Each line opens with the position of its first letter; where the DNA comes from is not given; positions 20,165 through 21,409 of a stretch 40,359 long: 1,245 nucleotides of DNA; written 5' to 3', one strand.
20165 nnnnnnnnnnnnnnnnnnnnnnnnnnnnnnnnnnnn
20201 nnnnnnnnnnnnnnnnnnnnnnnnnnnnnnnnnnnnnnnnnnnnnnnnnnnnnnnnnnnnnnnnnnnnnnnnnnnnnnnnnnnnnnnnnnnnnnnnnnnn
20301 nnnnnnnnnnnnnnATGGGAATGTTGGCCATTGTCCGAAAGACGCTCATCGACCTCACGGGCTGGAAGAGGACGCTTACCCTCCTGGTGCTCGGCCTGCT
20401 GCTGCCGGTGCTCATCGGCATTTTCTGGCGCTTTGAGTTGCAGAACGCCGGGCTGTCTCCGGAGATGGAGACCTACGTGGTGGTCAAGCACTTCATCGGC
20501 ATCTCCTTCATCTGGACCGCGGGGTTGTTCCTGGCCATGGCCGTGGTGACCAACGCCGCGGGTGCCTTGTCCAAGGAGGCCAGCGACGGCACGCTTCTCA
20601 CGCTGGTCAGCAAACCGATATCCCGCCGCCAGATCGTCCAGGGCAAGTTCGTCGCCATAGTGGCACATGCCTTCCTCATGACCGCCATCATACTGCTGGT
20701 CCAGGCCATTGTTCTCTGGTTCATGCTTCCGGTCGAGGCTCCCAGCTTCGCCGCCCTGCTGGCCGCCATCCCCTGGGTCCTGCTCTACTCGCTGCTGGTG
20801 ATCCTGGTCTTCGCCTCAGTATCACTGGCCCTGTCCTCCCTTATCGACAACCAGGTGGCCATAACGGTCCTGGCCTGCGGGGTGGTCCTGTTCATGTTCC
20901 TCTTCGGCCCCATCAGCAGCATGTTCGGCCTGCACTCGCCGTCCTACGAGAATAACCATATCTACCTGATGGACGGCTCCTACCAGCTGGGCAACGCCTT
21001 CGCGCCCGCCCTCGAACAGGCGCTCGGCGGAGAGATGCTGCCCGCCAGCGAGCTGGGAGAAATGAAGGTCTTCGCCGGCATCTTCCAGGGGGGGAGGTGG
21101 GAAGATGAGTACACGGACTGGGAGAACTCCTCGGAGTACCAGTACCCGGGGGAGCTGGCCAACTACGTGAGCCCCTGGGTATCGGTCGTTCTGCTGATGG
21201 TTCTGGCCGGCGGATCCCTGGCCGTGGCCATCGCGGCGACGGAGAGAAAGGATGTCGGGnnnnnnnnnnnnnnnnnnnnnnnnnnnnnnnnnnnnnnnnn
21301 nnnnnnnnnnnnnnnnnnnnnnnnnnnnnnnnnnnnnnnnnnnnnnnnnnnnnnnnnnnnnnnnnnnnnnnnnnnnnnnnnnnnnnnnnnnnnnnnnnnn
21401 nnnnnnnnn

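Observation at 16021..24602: ABC-2 exporter sandwiched between two paralogous 1100-aa membrane-anchored beta-propeller proteins in one translationally coupled operon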

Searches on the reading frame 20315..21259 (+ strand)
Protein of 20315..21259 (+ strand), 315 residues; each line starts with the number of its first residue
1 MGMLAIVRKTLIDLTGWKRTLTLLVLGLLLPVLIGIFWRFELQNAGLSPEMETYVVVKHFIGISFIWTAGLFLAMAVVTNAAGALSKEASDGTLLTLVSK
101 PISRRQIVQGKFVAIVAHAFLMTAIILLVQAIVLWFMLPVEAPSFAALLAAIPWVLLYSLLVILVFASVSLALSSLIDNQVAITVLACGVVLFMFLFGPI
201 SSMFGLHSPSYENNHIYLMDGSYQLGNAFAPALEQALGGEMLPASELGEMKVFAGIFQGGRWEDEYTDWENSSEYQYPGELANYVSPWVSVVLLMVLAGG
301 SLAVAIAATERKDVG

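Call 7: search_protein_families(library=pfam, proteins=[window:20315-21259:+], max_evalue=0.1)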
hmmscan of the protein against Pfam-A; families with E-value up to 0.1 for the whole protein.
window:20315-21259:+ (315 aa): 5 families
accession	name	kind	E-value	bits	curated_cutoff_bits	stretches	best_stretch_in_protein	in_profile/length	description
PF12679.13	ABC2_membrane_2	-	5.7e-17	62.3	27.2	1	41-313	40-282/283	ABC-2 family transporter protein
PF12698.13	ABC2_membrane_3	-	2.3e-08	34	31.6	1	54-207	163-296/347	ABC-2 family transporter protein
PF01061.29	ABC2_membrane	-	1.5e-06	28.3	26.9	1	17-200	14-179/211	ABC-2 type transporter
PF12730.13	ABC2_membrane_4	-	7.5e-06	26.5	27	1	21-187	15-172/179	ABC-2 family transporter protein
PF13346.12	ABC2_membrane_5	-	7e-05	22.9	25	1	63-213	25-176/205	ABC-2 family transporter protein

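Call 8: search_protein_families(library=ncbifam, proteins=[window:20315-21259:+], max_evalue=0.1)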
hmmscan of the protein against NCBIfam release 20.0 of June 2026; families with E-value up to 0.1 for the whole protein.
window:20315-21259:+ (315 aa): 7 families
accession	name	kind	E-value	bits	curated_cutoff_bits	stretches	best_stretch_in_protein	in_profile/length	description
TIGR03518.1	ABC_perm_GldF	equivalog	9.4e-06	25.8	288.5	1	20-198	16-181/240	gliding motility-associated ABC transporter permease subunit GldF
NF041647.1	ABC_perm_CPBP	equivalog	4.2e-05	22.5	435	1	91-175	219-308/636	ABC transporter permease subunit/CPBP intramembrane protease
TIGR03732.1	lanti_perm_MutE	subfamily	0.016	14.6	145.2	1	59-186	37-159/241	lantibiotic immunity ABC transporter MutE/EpiE family permease subunit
NF047564.1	PSM_export_PmtD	equivalog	0.052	13.2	220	1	83-196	68-174/242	phenol-soluble modulin export ABC transporter permease subunit PmtD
TIGR03733.1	lanti_perm_MutG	subfamily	0.055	12.9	117.2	0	16-175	9-158/248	lantibiotic immunity ABC transporter MutG family permease subunit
NF033858.1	ABC2_perm_RbbA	equivalog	0.069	11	1050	1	73-205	724-851/909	ribosome-associated ATPase/putative transporter RbbA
TIGR04286.1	MSEP-CTERM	equivalog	0.069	11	150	1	100-198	98-192/920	MSEP-CTERM sorting domain-containing protein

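Call 25: search_solved_structures(query=window:20315-21259:+, max_evalue=1)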
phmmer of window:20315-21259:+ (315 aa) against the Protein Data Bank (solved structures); distinct sequences matched with E-value up to 1: 1.
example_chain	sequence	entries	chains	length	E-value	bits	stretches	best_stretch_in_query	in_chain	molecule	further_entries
9itj_H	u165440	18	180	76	0.092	15.6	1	24-73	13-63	ATP synthase subunit c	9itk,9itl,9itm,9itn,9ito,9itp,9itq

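Call 32: find_homologous_proteins(query=window:20315-21259:+, max_evalue=0.001)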
Query window:20315-21259:+ (315 aa): 56 proteins with E <= 0.001 among 8000 candidates.
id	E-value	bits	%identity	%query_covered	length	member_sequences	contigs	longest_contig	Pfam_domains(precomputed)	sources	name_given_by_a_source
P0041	5.6e-181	619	94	100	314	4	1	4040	PF12679.14,PF01061.30,PF10920.16,PF12730.14,PF12698.14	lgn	-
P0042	2.4e-177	607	90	100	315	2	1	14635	PF12679.14,PF01061.30,PF12730.14,PF12698.14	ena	-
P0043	3.0e-169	580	85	100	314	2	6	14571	PF12679.14,PF01061.30,PF12730.14,PF12698.14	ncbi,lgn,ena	-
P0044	3.4e-155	534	78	100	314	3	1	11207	PF12679.14,PF01061.30,PF12698.14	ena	-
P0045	2.2e-144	499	74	100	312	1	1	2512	PF13346.13,PF12679.14,PF01061.30,PF12730.14,PF12698.14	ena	-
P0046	3.5e-144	498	73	100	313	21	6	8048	PF12679.14,PF01061.30,PF12730.14,PF12698.14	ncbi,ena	-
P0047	3.7e-144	498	74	100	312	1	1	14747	PF13346.13,PF12679.14,PF01061.30,PF12730.14,PF12698.14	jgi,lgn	jgi:ABC-type transport system involved in multi-copper enzyme maturation permease subunit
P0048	3.9e-144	498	74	100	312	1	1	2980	PF13346.13,PF12679.14,PF01061.30,PF12730.14,PF12698.14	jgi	jgi:ABC-type transport system involved in multi-copper enzyme maturation permease subunit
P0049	1.2e-143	496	74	100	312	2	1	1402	PF13346.13,PF12679.14,PF01061.30,PF12730.14,PF12698.14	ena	-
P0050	9.5e-143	493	73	100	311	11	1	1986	PF12679.14,PF01061.30,PF12730.14,PF12698.14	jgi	jgi:ABC-type transport system involved in multi-copper enzyme maturation permease subunit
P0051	1.9e-142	492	74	100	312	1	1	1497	PF13346.13,PF12679.14,PF01061.30,PF12730.14,PF12698.14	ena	-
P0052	2.5e-142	492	73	100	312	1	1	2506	PF13346.13,PF12679.14,PF01061.30,PF12730.14,PF12698.14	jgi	jgi:ABC-type transport system involved in multi-copper enzyme maturation permease subunit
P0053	4.4e-141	488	73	100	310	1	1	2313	PF12679.14,PF01061.30,PF12730.14,PF12698.14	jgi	jgi:ABC-type transport system involved in multi-copper enzyme maturation permease subunit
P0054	5.2e-141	488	73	100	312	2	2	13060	PF13346.13,PF12679.14,PF01061.30,PF12730.14,PF12698.14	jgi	jgi:ABC-type transport system involved in multi-copper enzyme maturation permease subunit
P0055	8.4e-141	487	73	100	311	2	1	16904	PF13346.13,PF12679.14,PF01061.30,PF12730.14,PF12698.14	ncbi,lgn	-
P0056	1.8e-140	486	72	100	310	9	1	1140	PF12679.14,PF01061.30,PF12730.14,PF12698.14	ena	-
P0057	4.6e-140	485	72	100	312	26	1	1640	PF13346.13,PF12679.14,PF01061.30,PF12730.14,PF12698.14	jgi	jgi:ABC-type transport system involved in multi-copper enzyme maturation permease subunit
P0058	6.3e-140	484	72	100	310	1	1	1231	PF12679.14,PF01061.30,PF12730.14,PF12698.14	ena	-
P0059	7.4e-140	484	72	100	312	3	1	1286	PF12679.14,PF01061.30,PF12730.14,PF12698.14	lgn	-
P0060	1.1e-139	483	72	100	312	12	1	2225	PF12679.14,PF01061.30,PF12730.14,PF12698.14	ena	-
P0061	4.1e-139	481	72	100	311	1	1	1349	PF12679.14,PF01061.30,PF10920.16,PF12730.14,PF12698.14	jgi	jgi:ABC-type transport system involved in multi-copper enzyme maturation permease subunit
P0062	8.2e-139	480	71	100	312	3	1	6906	PF13346.13,PF12679.14,PF01061.30,PF12730.14,PF12698.14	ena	-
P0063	1.1e-138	480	73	100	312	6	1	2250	PF13346.13,PF12679.14,PF01061.30,PF10920.16,PF12730.14,PF12698.14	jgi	jgi:ABC-type transport system involved in multi-copper enzyme maturation permease subunit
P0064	2.4e-138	479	72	100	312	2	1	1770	PF13346.13,PF12679.14,PF01061.30,PF12730.14,PF12698.14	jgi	jgi:ABC-type transport system involved in multi-copper enzyme maturation permease subunit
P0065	2.7e-138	479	71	100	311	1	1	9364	PF13346.13,PF12679.14,PF12730.14,PF12698.14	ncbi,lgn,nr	ncbi:MAG: ABC transporter permease subunit [Dehalococcoidia bacterium]|nr:ABC transporter permease s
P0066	3.8e-138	478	72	100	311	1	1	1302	PF13346.13,PF12679.14,PF01061.30,PF10920.16,PF12730.14,PF12698.14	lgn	-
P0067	5.3e-138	478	72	100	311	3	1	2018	PF12679.14,PF01061.30,PF10920.16,PF12730.14,PF12698.14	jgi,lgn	jgi:ABC-type transport system involved in multi-copper enzyme maturation permease subunit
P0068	8.5e-138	477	71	100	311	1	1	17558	PF13346.13,PF12679.14,PF01061.30,PF12730.14,PF12698.14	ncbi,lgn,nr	ncbi:MAG: ABC transporter permease subunit [Dehalococcoidia bacterium]|nr:ABC transporter permease s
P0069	8.8e-138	477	71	100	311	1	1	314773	PF13346.13,PF12679.14,PF01061.30,PF10920.16,PF12730.14,PF12698.14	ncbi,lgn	-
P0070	1.0e-137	477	72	100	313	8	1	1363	PF13346.13,PF12679.14,PF01061.30,PF12730.14,PF12698.14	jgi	jgi:ABC-type transport system involved in multi-copper enzyme maturation permease subunit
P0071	6.6e-137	474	71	100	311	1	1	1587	PF12679.14,PF01061.30,PF12730.14,PF12698.14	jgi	jgi:ABC-type transport system involved in multi-copper enzyme maturation permease subunit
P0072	7.9e-137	474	70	100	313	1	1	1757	PF13346.13,PF12679.14,PF01061.30,PF12730.14,PF12698.14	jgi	jgi:ABC-type transport system involved in multi-copper enzyme maturation permease subunit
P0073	2.3e-136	472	72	100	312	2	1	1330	PF13346.13,PF12679.14,PF01061.30,PF12730.14,PF12698.14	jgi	jgi:ABC-type transport system involved in multi-copper enzyme maturation permease subunit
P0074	1.2e-134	467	68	100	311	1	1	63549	PF13346.13,PF12679.14,PF01061.30,PF12730.14,PF12698.14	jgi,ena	-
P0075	3.8e-134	465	70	100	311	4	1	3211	PF13346.13,PF12679.14,PF01061.30,PF10920.16,PF12730.14,PF12698.14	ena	-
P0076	1.1e-133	464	70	100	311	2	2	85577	PF13346.13,PF12679.14,PF01061.30,PF10920.16,PF12730.14,PF12698.14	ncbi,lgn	-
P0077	1.1e-133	464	70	100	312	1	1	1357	PF13346.13,PF12679.14,PF01061.30,PF12730.14,PF12698.14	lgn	-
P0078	1.6e-133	463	70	100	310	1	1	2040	PF12679.14,PF01061.30,PF12730.14,PF12698.14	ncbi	-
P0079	7.5e-133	461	68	100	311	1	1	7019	PF13346.13,PF12679.14,PF01061.30,PF10920.16,PF12730.14,PF12698.14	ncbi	-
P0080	7.5e-133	461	70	100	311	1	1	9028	PF12679.14,PF01061.30,PF12730.14,PF12698.14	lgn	-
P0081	2.8e-127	443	68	100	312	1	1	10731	PF12679.14,PF12730.14,PF12698.14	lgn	-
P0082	4.7e-125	435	66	100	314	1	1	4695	PF12679.14,PF12730.14,PF12698.14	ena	-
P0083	1.0e-124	434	66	100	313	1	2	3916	PF12679.14,PF01061.30,PF12698.14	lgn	-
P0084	4.6e-124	432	65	100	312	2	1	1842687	PF13346.13,PF12679.14,PF10920.16,PF12730.14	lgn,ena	-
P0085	3.9e-111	390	71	83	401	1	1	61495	PF13346.13,PF12679.14,PF01061.30,PF12730.14,PF12698.14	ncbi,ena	-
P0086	6.0e-100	353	70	76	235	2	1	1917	PF13346.13,PF12679.14,PF01061.30,PF12730.14,PF12698.14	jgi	jgi:hypothetical protein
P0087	7.5e-91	323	52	100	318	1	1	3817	PF13346.13,PF12679.14,PF01061.30,PF12730.14,PF12698.14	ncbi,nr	ncbi:MAG: ABC transporter permease [Chloroflexi bacterium]|nr:ABC transporter permease [Chloroflexot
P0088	3.2e-87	311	53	100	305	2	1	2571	PF12679.14,PF12730.14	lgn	-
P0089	2.6e-86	308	52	100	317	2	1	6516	PF12679.14,PF12730.14,PF12698.14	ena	-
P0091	1.3e-85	306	51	100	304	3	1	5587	PF12679.14,PF12730.14,PF12698.14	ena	-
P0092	4.4e-85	304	71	65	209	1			PF13346.13,PF12679.14,PF01061.30,PF12730.14,PF12698.14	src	-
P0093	4.7e-76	274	46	98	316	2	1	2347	PF13346.13,PF12679.14,PF01061.30,PF12730.14,PF12698.14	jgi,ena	-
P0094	3.0e-73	265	71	57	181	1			PF12679.14,PF12730.14,PF12698.14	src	-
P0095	1.1e-56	211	41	97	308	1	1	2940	PF12679.14,PF01061.30,PF12730.14,PF12698.14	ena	-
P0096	5.0e-48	182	55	59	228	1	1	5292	PF12679.14,PF12730.14,PF12698.14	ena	-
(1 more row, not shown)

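Call 34: find_encoding_contigs(protein=P0084, flank=10000, max_places=1)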
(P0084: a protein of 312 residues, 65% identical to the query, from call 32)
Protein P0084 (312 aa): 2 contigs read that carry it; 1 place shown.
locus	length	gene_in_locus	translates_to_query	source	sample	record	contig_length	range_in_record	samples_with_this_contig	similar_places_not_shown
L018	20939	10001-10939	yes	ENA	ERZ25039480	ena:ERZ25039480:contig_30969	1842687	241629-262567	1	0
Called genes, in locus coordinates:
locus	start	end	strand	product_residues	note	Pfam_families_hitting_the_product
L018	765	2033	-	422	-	PF01548:DEDD_Tnp_IS110, PF02371:Transposase_20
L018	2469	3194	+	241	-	PF01209:Ubie_methyltran, PF02353:CMAS (weak), PF03848:TehB (weak), PF13489:Methyltransf_23, PF13847:Methyltransf_31, PF08241:Methyltransf_11, PF08242:Methyltransf_12, PF13649:Methyltransf_25, +3 more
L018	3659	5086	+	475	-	PF00773:RNB, PF18614:RNase_II_C_S1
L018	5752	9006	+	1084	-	PF13517:FG-GAP_3 (faint), PF15907:Itfg2 (faint), PF23727:Beta-prop_FAM234A_B (faint), PF25292:Beta-prop_CGLA (faint), PF01839:FG-GAP (faint), PF13360:PQQ_2, PF25293:Beta-prop_EMC1_N (faint), PF13570:Beta-prop_ACSF4 (weak)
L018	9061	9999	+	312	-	PF00005:ABC_tran, PF13304:AAA_21 (weak)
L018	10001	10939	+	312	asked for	PF12730:ABC2_membrane_4 (weak), PF12679:ABC2_membrane_2, PF10920:DUF2705 (faint), PF13346:ABC2_membrane_5 (weak)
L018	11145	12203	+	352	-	-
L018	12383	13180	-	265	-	PF12730:ABC2_membrane_4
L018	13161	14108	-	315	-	PF00005:ABC_tran, PF13304:AAA_21 (faint)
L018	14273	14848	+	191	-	PF00440:TetR_N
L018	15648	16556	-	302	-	PF13484:Fer4_16 (faint)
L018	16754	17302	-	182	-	PF12728:HTH_17 (weak)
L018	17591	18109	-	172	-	PF03061:4HBT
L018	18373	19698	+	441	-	PF02550:AcetylCoA_hydro, PF13336:AcetylCoA_hyd_C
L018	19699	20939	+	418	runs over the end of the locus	PF00109:ketoacyl-synt, PF02801:Ketoacyl-synt_C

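Call 35: find_encoding_contigs(protein=P0089, flank=10000, max_places=2)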
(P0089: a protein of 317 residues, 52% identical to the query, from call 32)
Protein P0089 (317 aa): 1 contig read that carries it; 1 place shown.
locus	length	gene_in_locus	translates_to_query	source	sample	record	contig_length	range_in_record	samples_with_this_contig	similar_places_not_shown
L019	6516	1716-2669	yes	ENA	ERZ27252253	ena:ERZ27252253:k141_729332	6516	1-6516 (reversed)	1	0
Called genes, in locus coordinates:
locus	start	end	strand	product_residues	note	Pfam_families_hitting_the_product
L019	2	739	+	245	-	?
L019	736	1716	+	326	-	PF00005:ABC_tran, PF13304:AAA_21 (faint)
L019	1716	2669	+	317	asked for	PF12679:ABC2_membrane_2, PF12730:ABC2_membrane_4, PF12698:ABC2_membrane_3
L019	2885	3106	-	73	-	-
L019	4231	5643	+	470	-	PF00004:AAA (weak), PF07728:AAA_5 (weak), PF13401:AAA_22 (faint), PF07724:AAA_2, PF00004:AAA (weak)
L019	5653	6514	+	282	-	PF00318:Ribosomal_S2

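Call 36: find_encoding_contigs(protein=P0091, flank=10000, max_places=2)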
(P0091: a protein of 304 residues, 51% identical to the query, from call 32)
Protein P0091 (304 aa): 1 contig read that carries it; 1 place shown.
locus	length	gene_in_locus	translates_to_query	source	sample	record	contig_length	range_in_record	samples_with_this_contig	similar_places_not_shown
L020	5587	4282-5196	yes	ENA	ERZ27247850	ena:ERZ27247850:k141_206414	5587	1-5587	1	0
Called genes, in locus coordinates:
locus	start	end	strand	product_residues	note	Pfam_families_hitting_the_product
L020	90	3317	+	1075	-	PF25292:Beta-prop_CGLA (faint), PF13517:FG-GAP_3 (faint), PF01839:FG-GAP (faint), PF23727:Beta-prop_FAM234A_B (faint), PF13570:Beta-prop_ACSF4 (faint), PF13360:PQQ_2 (weak)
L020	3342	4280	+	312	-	PF00005:ABC_tran, PF13304:AAA_21 (faint)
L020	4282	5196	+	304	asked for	PF12679:ABC2_membrane_2, PF12730:ABC2_membrane_4, PF12698:ABC2_membrane_3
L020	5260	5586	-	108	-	?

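Call 53: predict_structure(alignment_id=A2)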
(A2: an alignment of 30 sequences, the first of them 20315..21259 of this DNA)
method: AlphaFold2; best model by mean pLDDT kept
length: 315 residues; sequences in the alignment: 30
mean_pLDDT: 82.1   pTM: 0.85
mean pLDDT of the five models: 82.1, 78.8, 78.0, 77.5, 77.4
residues with pLDDT >= 90: 149; 70-90: 99; 50-70: 44; < 50: 23
segments of 3 or more residues with pLDDT < 50: 258-279
pLDDT, mean of each block of 10 residues (from residue 1): 85 91 95 91 84 89 92 95 78 56 84 96 97 93 93 95 97 91 94 83 66 78 87 82 68 58 37 41 75 94 92 60
secondary structure, 60 per line:
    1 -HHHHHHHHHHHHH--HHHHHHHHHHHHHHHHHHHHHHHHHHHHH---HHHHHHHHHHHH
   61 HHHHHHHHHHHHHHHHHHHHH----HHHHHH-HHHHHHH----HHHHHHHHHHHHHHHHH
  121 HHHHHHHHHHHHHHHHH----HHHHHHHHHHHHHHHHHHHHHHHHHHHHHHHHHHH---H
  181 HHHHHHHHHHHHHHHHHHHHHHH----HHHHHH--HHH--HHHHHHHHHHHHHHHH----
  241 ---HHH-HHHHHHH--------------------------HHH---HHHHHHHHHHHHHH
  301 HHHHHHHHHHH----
elements in order: H2-14 H17-45 H49-81 H86-91 H93-99 H104-137 H142-176 H180-203 H208-213 H221-236 H248-254 H287-311

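Call 57: fold_search(model_id=the predicted structure, library=pdb)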
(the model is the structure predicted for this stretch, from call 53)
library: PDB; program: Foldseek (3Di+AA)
matches with E <= 10: 301; with E <= 0.001: 9
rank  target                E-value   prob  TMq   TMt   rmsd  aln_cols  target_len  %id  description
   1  7o0y_D                2.3e-06  1.00  0.62  0.72   6.4       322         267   19  ABC transporter NosDFY, nucleotide-free in GDN (released 2022-04-13)
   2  7znq_Y                1.6e-05  1.00  0.64  0.74   6.0       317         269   21  ABC transporter complex NosDFYL in GDN (released 2022-08-03)
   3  7qba_D                3.2e-05  1.00  0.63  0.70   6.2       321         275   20  CryoEM structure of the ABC transporter NosDFY complexed with nitrous oxide reductase NosZ (released 2022-08-03)
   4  7o0y_E                4.0e-05  1.00  0.63  0.78   4.7       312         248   20  ABC transporter NosDFY, nucleotide-free in GDN (released 2022-04-13)
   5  7o0z_D                9.7e-05  1.00  0.62  0.72   5.4       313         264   20  ABC transporter NosFY, nucleotide-free in GDN (released 2022-11-02)
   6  7o0z_E                1.5e-04  1.00  0.63  0.74   6.6       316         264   19  ABC transporter NosFY, nucleotide-free in GDN (released 2022-11-02)
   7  7o12_E                2.1e-04  1.00  0.58  0.71   5.3       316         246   18  ABC transporter NosDFY, AMPPNP-bound in GDN (released 2022-04-13)
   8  7znq_y                2.4e-04  1.00  0.56  0.69   8.6       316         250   20  ABC transporter complex NosDFYL in GDN (released 2022-08-03)
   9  7qba_E                8.0e-04  1.00  0.51  0.61   7.8       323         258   18  CryoEM structure of the ABC transporter NosDFY complexed with nitrous oxide reductase NosZ (released 2022-08-03)
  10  7o17_D                1.4e-03  1.00  0.60  0.67   5.4       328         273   20  ABC transporter NosDFY E154Q, ATP-bound in lipid nanodisc (released 2022-04-13)
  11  7o17_E                4.2e-03  1.00  0.56  0.67   5.9       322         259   21  ABC transporter NosDFY E154Q, ATP-bound in lipid nanodisc (released 2022-04-13)
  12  8i3d_A                4.4e-03  1.00  0.53  0.33   6.6       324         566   14  Cryo-EM structure of abscisic acid transporter AtABCG25 (released 2023-09-13)
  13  8bi0_A                4.8e-03  1.00  0.56  0.34   6.6       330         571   14  ABCG2 turnover-2 state with tariquidar bound (released 2023-01-11)
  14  8wto_A                5.0e-03  1.00  0.50  0.29   8.2       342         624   12  Cryo-EM structure of jasmonic acid transporter ABCG16 in outward conformation (released 2024-10-23)
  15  8i3a_A                5.4e-03  1.00  0.52  0.33   6.3       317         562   16  Cryo-EM structure of abscisic acid transporter AtABCG25 in outward conformation (released 2023-09-13)
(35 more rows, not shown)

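Call 63: search_solved_structures(query=A2, max_evalue=10, show_alignments=2)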
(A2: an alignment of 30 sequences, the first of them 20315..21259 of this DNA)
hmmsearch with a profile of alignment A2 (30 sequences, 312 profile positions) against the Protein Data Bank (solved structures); distinct sequences matched with E-value up to 10: 1.
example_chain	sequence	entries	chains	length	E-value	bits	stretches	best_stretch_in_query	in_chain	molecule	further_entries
7o0y_D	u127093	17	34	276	8.7e-05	25.2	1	64-205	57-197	Probable ABC transporter permease protein NosY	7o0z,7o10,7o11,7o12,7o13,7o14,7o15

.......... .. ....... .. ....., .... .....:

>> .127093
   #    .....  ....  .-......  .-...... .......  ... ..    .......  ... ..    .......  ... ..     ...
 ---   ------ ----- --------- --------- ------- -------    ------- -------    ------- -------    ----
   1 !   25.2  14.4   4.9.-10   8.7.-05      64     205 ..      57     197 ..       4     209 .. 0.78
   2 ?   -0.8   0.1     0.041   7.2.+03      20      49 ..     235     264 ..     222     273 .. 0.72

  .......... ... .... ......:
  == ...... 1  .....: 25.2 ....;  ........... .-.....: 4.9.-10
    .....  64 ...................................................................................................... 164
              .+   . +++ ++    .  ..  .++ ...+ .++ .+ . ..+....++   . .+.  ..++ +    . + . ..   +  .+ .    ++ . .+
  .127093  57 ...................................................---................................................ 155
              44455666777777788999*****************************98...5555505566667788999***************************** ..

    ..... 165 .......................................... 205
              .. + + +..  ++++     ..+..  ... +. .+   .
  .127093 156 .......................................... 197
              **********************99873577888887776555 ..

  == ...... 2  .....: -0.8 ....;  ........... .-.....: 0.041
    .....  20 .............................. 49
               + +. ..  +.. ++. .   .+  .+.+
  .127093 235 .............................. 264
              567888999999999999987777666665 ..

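Call 85: search_protein_families(library=padloc, proteins=[window:20315-21259:+], max_evalue=0.001)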
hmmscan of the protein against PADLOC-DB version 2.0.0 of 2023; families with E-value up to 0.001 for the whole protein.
window:20315-21259:+ (315 aa): 0 families
